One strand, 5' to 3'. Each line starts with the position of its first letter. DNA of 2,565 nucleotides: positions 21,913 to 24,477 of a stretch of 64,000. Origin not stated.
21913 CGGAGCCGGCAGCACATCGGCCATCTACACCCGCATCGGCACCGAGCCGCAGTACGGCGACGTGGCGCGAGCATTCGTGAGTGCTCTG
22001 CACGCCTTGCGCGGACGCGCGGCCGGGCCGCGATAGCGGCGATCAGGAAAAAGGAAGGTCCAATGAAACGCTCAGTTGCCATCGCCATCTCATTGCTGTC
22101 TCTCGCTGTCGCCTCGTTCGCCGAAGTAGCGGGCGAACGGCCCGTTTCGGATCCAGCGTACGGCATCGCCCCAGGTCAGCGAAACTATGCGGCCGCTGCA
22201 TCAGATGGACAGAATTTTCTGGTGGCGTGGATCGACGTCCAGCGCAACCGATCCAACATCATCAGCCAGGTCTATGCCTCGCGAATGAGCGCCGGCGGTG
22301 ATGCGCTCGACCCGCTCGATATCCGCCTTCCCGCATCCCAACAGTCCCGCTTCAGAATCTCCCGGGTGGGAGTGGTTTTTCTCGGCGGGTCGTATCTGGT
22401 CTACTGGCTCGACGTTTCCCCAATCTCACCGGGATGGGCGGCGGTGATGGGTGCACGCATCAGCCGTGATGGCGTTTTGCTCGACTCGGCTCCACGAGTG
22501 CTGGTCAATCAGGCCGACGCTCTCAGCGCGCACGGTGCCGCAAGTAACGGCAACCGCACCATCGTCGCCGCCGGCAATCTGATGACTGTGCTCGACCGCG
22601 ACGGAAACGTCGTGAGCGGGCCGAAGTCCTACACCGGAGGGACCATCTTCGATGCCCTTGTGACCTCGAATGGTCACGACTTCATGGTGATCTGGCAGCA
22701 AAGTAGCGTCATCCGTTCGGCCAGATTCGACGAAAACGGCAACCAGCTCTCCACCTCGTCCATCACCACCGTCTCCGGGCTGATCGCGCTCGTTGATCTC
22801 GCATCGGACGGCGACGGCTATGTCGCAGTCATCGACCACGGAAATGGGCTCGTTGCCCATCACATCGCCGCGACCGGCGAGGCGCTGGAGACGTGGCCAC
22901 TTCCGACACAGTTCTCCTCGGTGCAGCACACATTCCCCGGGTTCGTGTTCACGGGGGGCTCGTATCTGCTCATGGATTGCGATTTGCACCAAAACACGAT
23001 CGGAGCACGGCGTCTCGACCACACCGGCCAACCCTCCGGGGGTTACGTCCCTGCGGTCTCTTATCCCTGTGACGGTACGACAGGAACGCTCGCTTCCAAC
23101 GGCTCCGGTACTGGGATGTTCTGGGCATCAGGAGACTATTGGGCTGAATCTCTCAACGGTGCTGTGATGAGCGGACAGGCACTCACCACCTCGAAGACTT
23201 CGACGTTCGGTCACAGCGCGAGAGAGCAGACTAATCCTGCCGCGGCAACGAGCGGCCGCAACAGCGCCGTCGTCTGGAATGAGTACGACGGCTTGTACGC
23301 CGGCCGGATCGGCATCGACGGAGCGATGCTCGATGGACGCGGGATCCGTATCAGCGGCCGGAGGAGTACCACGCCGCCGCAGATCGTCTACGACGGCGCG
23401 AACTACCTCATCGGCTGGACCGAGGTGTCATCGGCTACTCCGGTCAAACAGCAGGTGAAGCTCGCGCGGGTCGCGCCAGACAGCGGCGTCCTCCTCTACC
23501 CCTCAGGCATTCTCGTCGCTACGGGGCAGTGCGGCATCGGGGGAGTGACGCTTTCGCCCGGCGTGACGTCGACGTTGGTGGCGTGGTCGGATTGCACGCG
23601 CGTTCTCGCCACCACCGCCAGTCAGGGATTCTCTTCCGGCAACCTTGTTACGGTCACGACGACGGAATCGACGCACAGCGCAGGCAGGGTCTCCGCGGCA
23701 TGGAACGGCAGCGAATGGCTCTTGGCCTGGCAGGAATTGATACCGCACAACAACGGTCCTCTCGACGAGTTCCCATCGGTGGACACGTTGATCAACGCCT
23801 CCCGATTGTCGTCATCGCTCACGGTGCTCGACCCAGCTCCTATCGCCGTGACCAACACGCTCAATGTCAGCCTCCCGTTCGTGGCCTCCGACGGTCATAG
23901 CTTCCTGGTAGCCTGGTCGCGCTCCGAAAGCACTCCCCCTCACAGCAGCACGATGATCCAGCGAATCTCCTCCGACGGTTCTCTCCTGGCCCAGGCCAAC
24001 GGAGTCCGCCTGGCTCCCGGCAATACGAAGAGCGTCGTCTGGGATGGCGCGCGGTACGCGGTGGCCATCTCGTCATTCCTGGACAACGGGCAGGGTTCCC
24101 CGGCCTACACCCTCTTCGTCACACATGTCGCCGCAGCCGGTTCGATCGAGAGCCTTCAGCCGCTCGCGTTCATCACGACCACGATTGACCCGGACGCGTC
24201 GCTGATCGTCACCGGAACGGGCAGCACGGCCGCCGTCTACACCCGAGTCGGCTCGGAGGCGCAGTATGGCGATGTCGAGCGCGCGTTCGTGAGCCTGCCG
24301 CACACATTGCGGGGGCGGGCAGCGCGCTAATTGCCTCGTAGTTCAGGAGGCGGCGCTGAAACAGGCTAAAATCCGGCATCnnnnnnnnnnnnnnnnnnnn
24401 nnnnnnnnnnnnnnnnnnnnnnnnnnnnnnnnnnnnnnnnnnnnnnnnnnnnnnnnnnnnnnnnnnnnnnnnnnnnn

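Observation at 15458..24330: Tandem array of four paralogous large secreted repeat proteins plus a 5' gene fragment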

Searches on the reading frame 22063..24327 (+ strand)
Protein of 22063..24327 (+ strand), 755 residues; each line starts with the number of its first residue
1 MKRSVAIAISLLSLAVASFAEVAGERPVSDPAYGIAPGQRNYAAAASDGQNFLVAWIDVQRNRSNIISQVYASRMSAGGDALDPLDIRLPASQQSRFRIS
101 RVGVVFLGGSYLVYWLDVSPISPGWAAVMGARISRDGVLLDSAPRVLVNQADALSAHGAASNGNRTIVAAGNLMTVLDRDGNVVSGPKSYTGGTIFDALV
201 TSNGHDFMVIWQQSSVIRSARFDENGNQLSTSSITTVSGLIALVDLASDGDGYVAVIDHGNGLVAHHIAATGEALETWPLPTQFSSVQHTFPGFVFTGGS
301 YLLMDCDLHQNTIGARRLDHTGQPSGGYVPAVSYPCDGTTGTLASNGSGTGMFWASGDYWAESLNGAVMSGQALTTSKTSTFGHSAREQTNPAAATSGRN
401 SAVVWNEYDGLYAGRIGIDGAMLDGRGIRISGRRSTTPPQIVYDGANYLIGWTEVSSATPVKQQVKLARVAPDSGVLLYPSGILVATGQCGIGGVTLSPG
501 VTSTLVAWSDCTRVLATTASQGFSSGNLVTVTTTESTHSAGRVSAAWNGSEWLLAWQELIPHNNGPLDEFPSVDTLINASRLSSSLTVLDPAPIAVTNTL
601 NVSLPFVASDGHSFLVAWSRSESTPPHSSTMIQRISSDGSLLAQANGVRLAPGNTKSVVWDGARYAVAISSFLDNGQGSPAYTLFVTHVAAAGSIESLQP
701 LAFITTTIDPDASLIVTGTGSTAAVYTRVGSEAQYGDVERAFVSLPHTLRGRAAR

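Call 7: search_protein_families(library=pfam, proteins=[window:22063-24327:+], max_evalue=1)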
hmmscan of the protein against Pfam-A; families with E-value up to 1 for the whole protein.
window:22063-24327:+ (755 aa): 0 families

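Call 8: search_protein_families(library=ncbifam, proteins=[window:22063-24327:+], max_evalue=1)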
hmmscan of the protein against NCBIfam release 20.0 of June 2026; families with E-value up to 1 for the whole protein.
window:22063-24327:+ (755 aa): 0 families

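Call 13: find_homologous_proteins(query=window:22063-24327:+, max_evalue=0.001)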
Query window:22063-24327:+ (755 aa): 53 proteins with E <= 0.001 among 8000 candidates.
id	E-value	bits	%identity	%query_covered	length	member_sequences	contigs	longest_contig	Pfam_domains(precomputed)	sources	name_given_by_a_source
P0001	0.0e+0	1667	100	100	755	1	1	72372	-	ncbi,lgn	-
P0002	1.2e-251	855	57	100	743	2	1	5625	-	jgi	jgi:hypothetical protein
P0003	1.9e-243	828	56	100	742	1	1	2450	-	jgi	jgi:hypothetical protein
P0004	1.4e-241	822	54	100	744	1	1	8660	-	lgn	-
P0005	3.4e-237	807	55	100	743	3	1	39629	-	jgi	jgi:hypothetical protein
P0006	1.9e-232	792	54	100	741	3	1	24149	-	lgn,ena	-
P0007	2.5e-232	791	56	100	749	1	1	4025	-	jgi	jgi:hypothetical protein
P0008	2.6e-232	791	54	100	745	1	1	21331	-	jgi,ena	-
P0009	4.2e-231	787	53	100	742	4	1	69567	-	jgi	jgi:hypothetical protein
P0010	1.8e-229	782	54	100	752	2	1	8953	-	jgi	-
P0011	2.1e-227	775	55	100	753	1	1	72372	-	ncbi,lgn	-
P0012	1.3e-225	769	53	100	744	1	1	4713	-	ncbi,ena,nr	ncbi:MAG TPA: hypothetical protein VNN08_14210 [Thermoanaerobaculia bacterium]|nr:hypothetical prote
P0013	3.7e-224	764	53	100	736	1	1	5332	-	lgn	-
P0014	1.6e-219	749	53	100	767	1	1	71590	-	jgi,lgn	jgi:hypothetical protein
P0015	2.4e-218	745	51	100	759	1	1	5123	-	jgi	jgi:hypothetical protein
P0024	6.1e-190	651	46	98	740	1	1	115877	-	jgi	jgi:hypothetical protein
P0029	1.7e-185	636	47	100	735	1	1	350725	-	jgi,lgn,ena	-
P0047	1.1e-55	207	31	100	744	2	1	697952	-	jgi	jgi:hypothetical protein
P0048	4.8e-40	156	25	81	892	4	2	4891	PF12396.15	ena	-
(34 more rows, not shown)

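Call 23: search_solved_structures(query=A2, max_evalue=10)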
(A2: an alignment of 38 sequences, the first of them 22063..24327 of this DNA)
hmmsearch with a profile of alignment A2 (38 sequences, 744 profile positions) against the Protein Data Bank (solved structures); distinct sequences matched with E-value up to 10: 0.

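Call 24: find_encoding_contigs(protein=P0029, flank=10000, max_places=3)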
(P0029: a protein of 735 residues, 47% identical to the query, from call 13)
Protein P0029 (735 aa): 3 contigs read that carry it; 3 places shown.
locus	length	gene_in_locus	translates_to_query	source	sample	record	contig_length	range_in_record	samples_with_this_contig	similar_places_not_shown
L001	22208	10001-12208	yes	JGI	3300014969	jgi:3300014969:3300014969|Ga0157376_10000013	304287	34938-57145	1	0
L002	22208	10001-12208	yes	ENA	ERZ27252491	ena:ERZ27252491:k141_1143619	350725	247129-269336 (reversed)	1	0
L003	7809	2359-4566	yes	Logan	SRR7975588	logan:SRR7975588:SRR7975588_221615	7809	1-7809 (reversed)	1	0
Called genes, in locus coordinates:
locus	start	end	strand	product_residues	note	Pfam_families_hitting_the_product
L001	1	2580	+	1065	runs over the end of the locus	PF16927:HisKA_7TM, PF00989:PAS, PF08448:PAS_4, PF13426:PAS_9, PF00989:PAS, PF13426:PAS_9, PF00990:GGDEF, PF00563:EAL, +5 more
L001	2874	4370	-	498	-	PF13522:GATase_6, PF13537:GATase_7, PF00156:Pribosyltran (weak)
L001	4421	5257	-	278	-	PF13490:zf-HC2 (weak)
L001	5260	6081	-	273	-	-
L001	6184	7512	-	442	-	PF01471:PG_binding_1, PF03734:YkuD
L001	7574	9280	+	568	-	PF02463:SMC_N, PF13476:AAA_23 (weak), PF13304:AAA_21 (faint)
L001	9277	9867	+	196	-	PF01300:Sua5_yciO_yrdC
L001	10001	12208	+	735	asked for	-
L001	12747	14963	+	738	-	-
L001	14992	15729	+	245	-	PF06778:Chlor_dismutase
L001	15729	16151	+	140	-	PF01575:MaoC_dehydratas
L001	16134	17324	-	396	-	PF05977:MFS_3, PF07690:MFS_1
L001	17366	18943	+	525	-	PF01590:GAF, PF13185:GAF_2, PF13492:GAF_3, PF07228:SpoIIE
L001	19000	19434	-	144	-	PF06491:Disulph_isomer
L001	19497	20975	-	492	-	PF01435:Peptidase_M48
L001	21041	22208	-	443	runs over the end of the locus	PF07995:GSDH, PF00404:Dockerin_1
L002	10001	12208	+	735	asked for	-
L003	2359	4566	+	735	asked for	-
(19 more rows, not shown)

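Call 27: search_protein_families(library=pfam, proteins=[P0048], max_evalue=0.01)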
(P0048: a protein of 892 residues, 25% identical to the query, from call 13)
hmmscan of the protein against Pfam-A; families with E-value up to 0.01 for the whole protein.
P0048 (892 aa): 3 families
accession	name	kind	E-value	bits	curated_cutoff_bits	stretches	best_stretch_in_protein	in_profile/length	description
PF12396.14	DUF3659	-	1.4e-12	47.8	24.8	0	682-712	28-58/61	Protein of unknown function (DUF3659)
PF18421.7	Peptidase_M23_N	-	1.7e-05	25.1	25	0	703-737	7-40/73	Peptidase family M23 N-terminal domain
PF24700.1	Vein_beta-barrel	-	0.00011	22.6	27.7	0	572-605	62-93/122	Vein beta-barrel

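Call 28: predict_structure(alignment_id=A2)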
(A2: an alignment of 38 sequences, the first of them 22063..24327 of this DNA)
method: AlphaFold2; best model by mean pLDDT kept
length: 755 residues; sequences in the alignment: 38
mean_pLDDT: 87.5   pTM: 0.85
mean pLDDT of the five models: 87.5, 87.2, 86.1, 85.4, 84.5
residues with pLDDT >= 90: 464; 70-90: 208; 50-70: 64; < 50: 19
segments of 3 or more residues with pLDDT < 50: 14-20, 749-755
pLDDT, mean of each block of 10 residues (from residue 1): 56 48 80 90 94 94 79 97 92 69 95 93 90 97 93 87 96 95 94 86 95 89 94 71 89 91 90 89 58 88 91 93 92 85 94 85 92 92 93 95 95 91 93 94 96 88 93 93 89 91 94 92 86 74 96 95 62 88 95 92 95 96 84 95 89 94 93 72 89 66 80 91 91 88 72 36
secondary structure, 60 per line:
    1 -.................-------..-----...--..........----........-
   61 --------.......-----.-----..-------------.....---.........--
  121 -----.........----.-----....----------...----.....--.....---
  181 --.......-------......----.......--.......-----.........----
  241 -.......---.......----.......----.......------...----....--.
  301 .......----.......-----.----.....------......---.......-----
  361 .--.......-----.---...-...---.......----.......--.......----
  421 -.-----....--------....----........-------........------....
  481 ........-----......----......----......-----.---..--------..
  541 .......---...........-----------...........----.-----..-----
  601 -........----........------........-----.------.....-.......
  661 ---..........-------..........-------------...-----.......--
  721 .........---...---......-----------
elements in order (helices of 4 or more, strands of 3 or more residues): H2-18 E33-35 E38-47 E52-59 E69-75 E102-106 E110-118 E126-134 E145-148 E159-161 E166-170 E173-177 E183-189 E197-202 E207-213 E216-222 E228-236 E242-248 E252-258 E263-269 E274-280 E294-297 E300-307 E312-318 E329-333 E340-345 E349-355 E364-370 E380-382 E384-386 E390-396 E401-407 E410-416 E428-431 E440-443 E448-455 E463-470 E477-488 E494-499 E504-509 E514-519 E539-547 E551-561 E573-583 E602-609 E614-621 E628-635 E648-652 E654-660 E664-673 E681-690 E704-706 E712-718 E721-729 E739-744

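Call 38: search_protein_representatives(alignment_id=A2)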
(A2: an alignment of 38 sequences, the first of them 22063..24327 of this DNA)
Query: 38 sequences, 744 profile positions. Proteins with E-value up to 0.001 (for the whole library): 19879; up to 1e-10: 10581; up to 1e-30: 3779. The best 150 are listed.
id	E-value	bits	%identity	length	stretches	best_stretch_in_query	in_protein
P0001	0.0e+00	1036.0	-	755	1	1-743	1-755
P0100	7.1e-289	976.6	-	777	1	1-743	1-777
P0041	1.0e-284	962.8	-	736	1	1-743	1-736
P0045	1.5e-209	714.3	-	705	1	1-557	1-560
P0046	1.3e-201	688.1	-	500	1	10-481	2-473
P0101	6.9e-195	665.8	-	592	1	1-575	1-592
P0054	1.7e-188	644.7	-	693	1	1-743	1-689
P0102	3.6e-169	580.8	-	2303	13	35-177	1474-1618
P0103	7.6e-162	556.6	-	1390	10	39-140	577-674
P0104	1.4e-160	552.4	-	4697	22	375-641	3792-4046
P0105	3.7e-159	547.7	-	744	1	6-743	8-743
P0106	5.1e-158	543.9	-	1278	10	32-137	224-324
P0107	4.9e-153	527.5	-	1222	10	35-138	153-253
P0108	1.0e-152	526.4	-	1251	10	35-139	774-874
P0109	1.3e-152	526.0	-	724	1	7-743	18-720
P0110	2.2e-150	518.7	-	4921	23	35-257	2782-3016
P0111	2.1e-149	515.4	-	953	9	36-139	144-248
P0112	6.6e-149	513.8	-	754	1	2-743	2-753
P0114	1.5e-145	502.8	-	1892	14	22-241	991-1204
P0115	1.6e-145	502.6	-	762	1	1-743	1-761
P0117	1.3e-143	496.4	-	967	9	35-138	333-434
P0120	1.0e-140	486.7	-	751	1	9-743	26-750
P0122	6.4e-139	480.8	-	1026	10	31-139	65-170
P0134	8.7e-131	453.9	-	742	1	8-743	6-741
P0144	2.6e-127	442.4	-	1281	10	21-138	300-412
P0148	7.7e-127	440.9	-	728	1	3-743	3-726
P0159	2.2e-124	432.8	-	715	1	10-743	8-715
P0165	2.5e-123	429.2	-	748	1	8-743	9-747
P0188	1.6e-119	416.6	-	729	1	5-741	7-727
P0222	9.8e-115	400.8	-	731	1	10-743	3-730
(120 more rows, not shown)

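Call 39: list_cluster_members(proteins=[P0102, P0103, P0104, P0106, P0107, P0110, P0111, P0114, P0117, P0122])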
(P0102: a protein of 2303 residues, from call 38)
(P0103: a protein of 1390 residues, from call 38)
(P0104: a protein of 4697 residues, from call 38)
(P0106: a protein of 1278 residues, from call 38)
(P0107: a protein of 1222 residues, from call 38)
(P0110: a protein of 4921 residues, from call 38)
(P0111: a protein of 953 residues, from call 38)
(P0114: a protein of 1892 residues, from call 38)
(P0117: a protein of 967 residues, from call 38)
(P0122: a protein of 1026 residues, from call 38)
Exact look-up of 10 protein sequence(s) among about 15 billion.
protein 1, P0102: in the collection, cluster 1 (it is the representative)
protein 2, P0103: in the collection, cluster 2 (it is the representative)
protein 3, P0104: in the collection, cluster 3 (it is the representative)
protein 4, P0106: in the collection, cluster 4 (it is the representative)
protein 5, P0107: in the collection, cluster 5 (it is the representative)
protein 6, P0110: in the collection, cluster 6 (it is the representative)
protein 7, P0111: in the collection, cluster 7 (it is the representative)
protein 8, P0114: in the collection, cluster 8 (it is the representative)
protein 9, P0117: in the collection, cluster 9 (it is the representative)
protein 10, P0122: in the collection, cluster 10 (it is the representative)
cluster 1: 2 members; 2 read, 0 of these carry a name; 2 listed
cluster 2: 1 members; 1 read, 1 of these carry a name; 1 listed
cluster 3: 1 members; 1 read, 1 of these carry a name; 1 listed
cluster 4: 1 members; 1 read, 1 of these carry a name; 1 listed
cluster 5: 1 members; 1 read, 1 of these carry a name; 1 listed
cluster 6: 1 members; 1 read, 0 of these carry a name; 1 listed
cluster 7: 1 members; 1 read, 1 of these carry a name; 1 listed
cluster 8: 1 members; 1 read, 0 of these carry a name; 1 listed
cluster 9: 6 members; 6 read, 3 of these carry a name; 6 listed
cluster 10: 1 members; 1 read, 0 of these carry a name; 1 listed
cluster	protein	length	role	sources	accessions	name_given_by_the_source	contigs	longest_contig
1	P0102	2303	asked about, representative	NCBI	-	-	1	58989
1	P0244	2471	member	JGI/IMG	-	-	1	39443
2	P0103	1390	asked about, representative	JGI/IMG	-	N-acetylneuraminic acid mutarotase/phosphoribosylformylglycinamidine (FGAM) synthase PurS ...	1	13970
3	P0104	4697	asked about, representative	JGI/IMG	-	hypothetical protein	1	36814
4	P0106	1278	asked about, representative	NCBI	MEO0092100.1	MAG: T9SS type A sorting domain-containing protein [candidate division WOR-3 bacterium]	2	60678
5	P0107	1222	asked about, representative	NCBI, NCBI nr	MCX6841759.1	MAG: T9SS type A sorting domain-containing protein [candidate division WOR-3 bacterium] | T9SS type A sorting domain-containing protein [candidate division WOR-3 bacterium]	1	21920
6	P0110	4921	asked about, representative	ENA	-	-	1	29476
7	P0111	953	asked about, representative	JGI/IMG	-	hypothetical protein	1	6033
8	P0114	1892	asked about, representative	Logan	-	-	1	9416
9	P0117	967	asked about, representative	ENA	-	-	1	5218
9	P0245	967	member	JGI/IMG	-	hypothetical protein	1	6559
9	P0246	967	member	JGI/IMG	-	hypothetical protein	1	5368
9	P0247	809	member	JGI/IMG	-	hypothetical protein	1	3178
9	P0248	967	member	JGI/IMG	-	-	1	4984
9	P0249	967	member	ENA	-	-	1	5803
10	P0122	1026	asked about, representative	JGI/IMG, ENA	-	-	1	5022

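Call 42: search_protein_families(library=pfam, proteins=[P0102, P0103, P0106, P0107, P0111, P0117, P0122], max_evalue=0.001)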
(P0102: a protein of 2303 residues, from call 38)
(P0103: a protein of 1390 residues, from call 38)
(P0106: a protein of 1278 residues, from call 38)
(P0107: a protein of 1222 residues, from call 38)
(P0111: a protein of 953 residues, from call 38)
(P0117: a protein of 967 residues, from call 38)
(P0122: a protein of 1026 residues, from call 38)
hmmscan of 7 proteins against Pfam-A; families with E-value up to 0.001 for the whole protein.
P0102 (2303 aa): 3 families
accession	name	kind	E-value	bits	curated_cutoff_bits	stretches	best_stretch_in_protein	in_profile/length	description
PF00526.23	Dicty_CTDC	-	4.4e-08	33.2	27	2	900-922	1-23/24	Dictyostelium (slime mold) repeat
PF04616.20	Glyco_hydro_43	-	3.9e-05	23.6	32.2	0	594-679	69-160/288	Glycosyl hydrolases family 43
PF00200.28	Disintegrin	-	0.00017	22.7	35.1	1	795-867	6-75/75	Disintegrin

P0103 (1390 aa): 10 families
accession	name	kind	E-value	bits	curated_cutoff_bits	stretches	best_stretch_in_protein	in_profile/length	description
PF01344.31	Kelch_1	-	1.7e-19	69.4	20.1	0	1180-1206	5-30/46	Kelch motif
PF24681.1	Kelch_KLHDC2_KLHL20_DRC7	-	1.4e-17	64.2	50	2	948-1138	46-221/221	KLHDC2/KLHL20/DRC7 Kelch-repeats domain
PF13964.12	Kelch_6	-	2.5e-10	40.4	25.3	0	1006-1027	4-24/50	Kelch motif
PF07646.21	Kelch_2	-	6.4e-10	38.9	21.3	0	1180-1207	5-34/48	Kelch motif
PF24996.1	NANM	-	3.1e-09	36.6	45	1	951-1094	6-136/350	N-acetylneuraminate epimerase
PF25210.1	Kelch_FKB95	-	4.3e-08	33.6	70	0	998-1085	27-100/268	FKB95, Kelch-repeats domain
PF13860.13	FlgD_ig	-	7.1e-08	32.8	27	1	1325-1376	23-74/79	FlgD Ig-like domain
PF24981.1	Beta-prop_ATRN-LZTR1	-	3e-07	30.4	50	1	965-1259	1-281/289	Attractin/LZTR1 beta-propeller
PF18421.7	Peptidase_M23_N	-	6.3e-07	29.7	25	0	828-861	5-37/73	Peptidase family M23 N-terminal domain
PF18962.6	Por_Secre_tail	-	3.2e-06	27.8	27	1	1307-1387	2-74/75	Secretion system C-terminal sorting domain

P0106 (1278 aa): 8 families
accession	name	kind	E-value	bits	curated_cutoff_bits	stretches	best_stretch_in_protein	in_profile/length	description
PF12396.14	DUF3659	-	2e-19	69.7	24.8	0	631-708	4-59/61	Protein of unknown function (DUF3659)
PF18962.6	Por_Secre_tail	-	3.8e-13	50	27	1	1201-1277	2-75/75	Secretion system C-terminal sorting domain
PF13964.12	Kelch_6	-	6.7e-10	39.1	25.3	0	985-1024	6-47/50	Kelch motif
PF24681.1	Kelch_KLHDC2_KLHL20_DRC7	-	4e-07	30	50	1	951-1152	21-219/221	KLHDC2/KLHL20/DRC7 Kelch-repeats domain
PF25210.1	Kelch_FKB95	-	5e-06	26.8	70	1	984-1076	83-171/268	FKB95, Kelch-repeats domain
PF24981.1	Beta-prop_ATRN-LZTR1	-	2.9e-05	23.9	50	1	956-1073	15-141/289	Attractin/LZTR1 beta-propeller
PF01344.31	Kelch_1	-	6e-05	22.9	20.1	0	984-1024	5-46/46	Kelch motif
PF13415.12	Kelch_3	-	0.00053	20.5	22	0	992-1024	3-37/48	Galactose oxidase, central domain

P0107 (1222 aa): 3 families
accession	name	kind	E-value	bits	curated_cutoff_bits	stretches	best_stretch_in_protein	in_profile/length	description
PF12396.14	DUF3659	-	2.9e-13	49.9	24.8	0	350-367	4-21/61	Protein of unknown function (DUF3659)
PF18962.6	Por_Secre_tail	-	5.1e-08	33.5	27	1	1144-1221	1-75/75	Secretion system C-terminal sorting domain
PF18421.7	Peptidase_M23_N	-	5e-05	23.6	25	0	215-242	19-45/73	Peptidase family M23 N-terminal domain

P0111 (953 aa): 5 families
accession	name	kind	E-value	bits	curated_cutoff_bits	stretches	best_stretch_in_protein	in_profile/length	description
PF12396.14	DUF3659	-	7.1e-19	67.9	24.8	0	394-464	5-52/61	Protein of unknown function (DUF3659)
PF22476.1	Ago_N_3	-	3e-13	49.7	27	0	547-574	15-42/60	Argonaute, N-terminal domain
PF13860.13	FlgD_ig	-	9.5e-06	25.9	27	1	889-939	23-74/79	FlgD Ig-like domain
PF18421.7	Peptidase_M23_N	-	3e-05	24.3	25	0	406-436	5-35/73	Peptidase family M23 N-terminal domain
PF00235.25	Profilin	-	0.00019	22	25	0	301-347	46-90/127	Profilin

P0117 (967 aa): 3 families
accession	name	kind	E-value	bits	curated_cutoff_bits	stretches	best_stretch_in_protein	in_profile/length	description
PF12396.14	DUF3659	-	1.3e-10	41.4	24.8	0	681-707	33-59/61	Protein of unknown function (DUF3659)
PF13860.13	FlgD_ig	-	6.5e-06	26.5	27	1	896-952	20-72/79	FlgD Ig-like domain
PF18962.6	Por_Secre_tail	-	1.8e-05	25.4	27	1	869-954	1-63/75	Secretion system C-terminal sorting domain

P0122 (1026 aa): 4 families
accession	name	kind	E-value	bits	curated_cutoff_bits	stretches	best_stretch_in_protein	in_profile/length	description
PF18998.6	Flg_new_2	-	5.5e-28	97.2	23.6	3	798-867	2-71/73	Divergent InlB B-repeat domain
PF12396.14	DUF3659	-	4.2e-12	46.2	24.8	0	101-123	32-54/61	Protein of unknown function (DUF3659)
PF18421.7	Peptidase_M23_N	-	1e-06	29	25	0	68-94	11-37/73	Peptidase family M23 N-terminal domain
PF09479.16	Flg_new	-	0.00065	20.2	27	0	800-863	4-64/65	Listeria-Bacteroides repeat domain (List_Bact_rpt)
